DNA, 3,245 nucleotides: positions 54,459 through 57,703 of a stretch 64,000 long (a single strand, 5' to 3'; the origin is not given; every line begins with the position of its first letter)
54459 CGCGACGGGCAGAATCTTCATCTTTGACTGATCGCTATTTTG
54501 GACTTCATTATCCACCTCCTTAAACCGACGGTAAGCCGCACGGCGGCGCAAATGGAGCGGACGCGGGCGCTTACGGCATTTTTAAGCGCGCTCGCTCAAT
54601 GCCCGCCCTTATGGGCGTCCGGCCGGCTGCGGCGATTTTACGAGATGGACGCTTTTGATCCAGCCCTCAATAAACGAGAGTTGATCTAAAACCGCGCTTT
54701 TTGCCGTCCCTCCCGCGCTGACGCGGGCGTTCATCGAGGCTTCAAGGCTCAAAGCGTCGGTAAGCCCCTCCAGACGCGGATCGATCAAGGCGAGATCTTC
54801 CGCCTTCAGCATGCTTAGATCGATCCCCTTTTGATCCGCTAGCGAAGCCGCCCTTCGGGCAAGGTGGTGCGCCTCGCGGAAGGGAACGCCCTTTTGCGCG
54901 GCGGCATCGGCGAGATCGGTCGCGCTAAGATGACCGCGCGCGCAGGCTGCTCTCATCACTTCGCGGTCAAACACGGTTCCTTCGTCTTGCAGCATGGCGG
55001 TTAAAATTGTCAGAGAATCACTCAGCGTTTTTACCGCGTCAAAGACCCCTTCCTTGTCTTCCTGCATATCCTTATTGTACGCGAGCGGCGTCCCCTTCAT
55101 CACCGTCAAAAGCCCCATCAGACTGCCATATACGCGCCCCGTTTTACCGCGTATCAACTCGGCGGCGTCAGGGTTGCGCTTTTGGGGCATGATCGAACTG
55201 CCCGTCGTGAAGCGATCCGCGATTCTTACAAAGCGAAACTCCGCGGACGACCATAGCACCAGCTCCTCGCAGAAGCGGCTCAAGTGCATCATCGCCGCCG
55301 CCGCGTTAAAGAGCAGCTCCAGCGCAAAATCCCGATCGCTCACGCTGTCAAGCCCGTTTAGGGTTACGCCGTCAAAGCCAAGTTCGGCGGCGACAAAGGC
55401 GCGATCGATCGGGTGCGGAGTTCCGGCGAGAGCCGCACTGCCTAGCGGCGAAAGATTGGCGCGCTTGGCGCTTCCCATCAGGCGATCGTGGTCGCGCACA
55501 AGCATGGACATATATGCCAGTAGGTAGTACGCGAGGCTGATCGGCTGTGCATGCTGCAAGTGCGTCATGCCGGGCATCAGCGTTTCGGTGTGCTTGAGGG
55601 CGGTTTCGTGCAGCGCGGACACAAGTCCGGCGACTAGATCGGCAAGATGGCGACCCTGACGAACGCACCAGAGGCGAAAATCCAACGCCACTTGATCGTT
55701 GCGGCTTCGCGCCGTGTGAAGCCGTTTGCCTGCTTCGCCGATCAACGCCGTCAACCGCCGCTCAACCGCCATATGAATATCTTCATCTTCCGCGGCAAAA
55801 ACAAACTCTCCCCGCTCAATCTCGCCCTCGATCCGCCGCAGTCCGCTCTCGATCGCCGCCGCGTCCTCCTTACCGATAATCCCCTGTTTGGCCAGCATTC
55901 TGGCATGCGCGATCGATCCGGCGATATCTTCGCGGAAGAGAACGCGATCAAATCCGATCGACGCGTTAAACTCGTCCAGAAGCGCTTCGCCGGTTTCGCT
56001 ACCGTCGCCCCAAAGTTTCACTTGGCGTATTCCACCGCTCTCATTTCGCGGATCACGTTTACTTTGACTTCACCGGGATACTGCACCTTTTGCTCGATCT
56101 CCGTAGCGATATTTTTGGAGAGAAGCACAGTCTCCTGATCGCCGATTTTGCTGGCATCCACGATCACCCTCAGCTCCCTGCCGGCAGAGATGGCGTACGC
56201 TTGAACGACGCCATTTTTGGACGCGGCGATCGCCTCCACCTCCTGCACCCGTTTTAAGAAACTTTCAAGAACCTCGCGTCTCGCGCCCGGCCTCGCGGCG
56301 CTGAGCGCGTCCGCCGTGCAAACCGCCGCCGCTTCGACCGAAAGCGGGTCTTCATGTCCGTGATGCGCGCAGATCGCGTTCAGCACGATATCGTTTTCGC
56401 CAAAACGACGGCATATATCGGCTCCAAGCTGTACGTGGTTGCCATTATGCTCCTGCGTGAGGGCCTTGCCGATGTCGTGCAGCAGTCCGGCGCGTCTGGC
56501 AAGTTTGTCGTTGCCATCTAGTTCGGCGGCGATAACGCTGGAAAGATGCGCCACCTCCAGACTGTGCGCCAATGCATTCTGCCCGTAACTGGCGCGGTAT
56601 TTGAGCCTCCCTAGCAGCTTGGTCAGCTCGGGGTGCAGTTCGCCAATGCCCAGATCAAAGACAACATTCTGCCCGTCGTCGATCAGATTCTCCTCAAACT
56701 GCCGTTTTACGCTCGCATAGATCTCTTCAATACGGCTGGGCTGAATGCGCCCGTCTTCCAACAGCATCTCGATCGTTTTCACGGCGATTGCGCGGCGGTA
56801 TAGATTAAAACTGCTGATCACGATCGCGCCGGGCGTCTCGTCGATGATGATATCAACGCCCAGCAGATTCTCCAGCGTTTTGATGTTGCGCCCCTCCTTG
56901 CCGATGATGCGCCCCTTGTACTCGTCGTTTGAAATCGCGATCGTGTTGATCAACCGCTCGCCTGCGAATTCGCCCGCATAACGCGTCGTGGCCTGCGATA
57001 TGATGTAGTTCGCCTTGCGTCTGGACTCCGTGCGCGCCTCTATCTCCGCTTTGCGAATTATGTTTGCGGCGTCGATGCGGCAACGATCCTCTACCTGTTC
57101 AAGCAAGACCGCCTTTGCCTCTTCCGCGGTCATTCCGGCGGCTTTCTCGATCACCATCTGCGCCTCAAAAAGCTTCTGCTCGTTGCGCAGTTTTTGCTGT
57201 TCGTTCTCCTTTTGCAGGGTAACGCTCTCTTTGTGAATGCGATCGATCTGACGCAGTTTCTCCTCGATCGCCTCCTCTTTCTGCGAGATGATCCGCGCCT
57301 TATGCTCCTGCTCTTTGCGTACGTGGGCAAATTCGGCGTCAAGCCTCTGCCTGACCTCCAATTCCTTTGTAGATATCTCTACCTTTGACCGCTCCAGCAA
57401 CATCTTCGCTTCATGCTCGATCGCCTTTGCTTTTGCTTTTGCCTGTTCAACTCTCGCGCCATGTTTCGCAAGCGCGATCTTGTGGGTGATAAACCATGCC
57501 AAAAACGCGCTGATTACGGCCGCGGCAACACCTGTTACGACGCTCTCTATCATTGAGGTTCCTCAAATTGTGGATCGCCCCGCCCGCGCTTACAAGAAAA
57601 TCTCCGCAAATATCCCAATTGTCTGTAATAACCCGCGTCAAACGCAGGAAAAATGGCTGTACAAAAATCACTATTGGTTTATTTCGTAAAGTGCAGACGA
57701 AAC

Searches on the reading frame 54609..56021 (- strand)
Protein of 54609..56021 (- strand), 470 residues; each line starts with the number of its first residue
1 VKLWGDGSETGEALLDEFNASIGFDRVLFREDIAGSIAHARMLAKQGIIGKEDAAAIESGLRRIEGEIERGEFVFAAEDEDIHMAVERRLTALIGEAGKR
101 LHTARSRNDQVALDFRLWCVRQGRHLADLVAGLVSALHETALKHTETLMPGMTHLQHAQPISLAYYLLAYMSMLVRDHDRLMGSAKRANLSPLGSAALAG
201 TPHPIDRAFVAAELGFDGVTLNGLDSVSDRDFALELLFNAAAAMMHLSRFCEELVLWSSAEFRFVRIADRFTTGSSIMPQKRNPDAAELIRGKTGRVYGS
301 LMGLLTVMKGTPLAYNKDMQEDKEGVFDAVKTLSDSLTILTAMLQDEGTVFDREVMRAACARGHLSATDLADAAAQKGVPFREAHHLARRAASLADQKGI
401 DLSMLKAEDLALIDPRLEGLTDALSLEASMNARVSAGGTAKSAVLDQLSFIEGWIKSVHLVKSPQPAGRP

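Call 37: search_protein_families(library=pfam, proteins=[window:54609-56021:-], max_evalue=0.000001)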
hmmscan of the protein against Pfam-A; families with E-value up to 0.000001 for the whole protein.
window:54609-56021:- (470 aa): 2 families
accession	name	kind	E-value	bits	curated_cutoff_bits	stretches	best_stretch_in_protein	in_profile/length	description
PF00206.25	Lyase_1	-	1e-73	248.9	27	1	11-299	7-312/312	Lyase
PF14698.11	ASL_C2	-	1.3e-15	58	27.3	1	365-431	2-69/69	Argininosuccinate lyase C-terminal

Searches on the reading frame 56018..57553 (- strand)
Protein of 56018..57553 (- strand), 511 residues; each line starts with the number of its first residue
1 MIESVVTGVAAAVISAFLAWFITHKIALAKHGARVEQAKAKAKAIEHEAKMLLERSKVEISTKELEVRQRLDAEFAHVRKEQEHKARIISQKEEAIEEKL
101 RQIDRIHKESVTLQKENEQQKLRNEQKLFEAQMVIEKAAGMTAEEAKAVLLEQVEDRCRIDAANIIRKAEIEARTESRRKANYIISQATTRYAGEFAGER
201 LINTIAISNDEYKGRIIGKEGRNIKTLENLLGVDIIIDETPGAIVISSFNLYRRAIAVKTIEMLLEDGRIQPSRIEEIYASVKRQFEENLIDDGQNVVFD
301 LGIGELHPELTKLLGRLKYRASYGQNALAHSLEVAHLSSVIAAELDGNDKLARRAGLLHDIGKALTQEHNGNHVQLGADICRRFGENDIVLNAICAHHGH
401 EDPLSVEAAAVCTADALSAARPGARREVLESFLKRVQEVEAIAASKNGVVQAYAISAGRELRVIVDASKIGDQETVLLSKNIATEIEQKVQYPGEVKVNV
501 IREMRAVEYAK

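Call 37: search_protein_families(library=pfam, proteins=[window:56018-57553:-], max_evalue=0.000001)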
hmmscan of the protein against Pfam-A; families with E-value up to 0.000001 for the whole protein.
window:56018-57553:- (511 aa): 2 families
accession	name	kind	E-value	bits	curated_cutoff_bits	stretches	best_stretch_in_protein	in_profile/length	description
PF01966.28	HD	-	4e-19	69.4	22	1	329-419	3-115/116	HD domain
PF12072.13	RNase_Y_N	-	6e-17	62.2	32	1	6-195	4-200/201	RNase Y N-terminal region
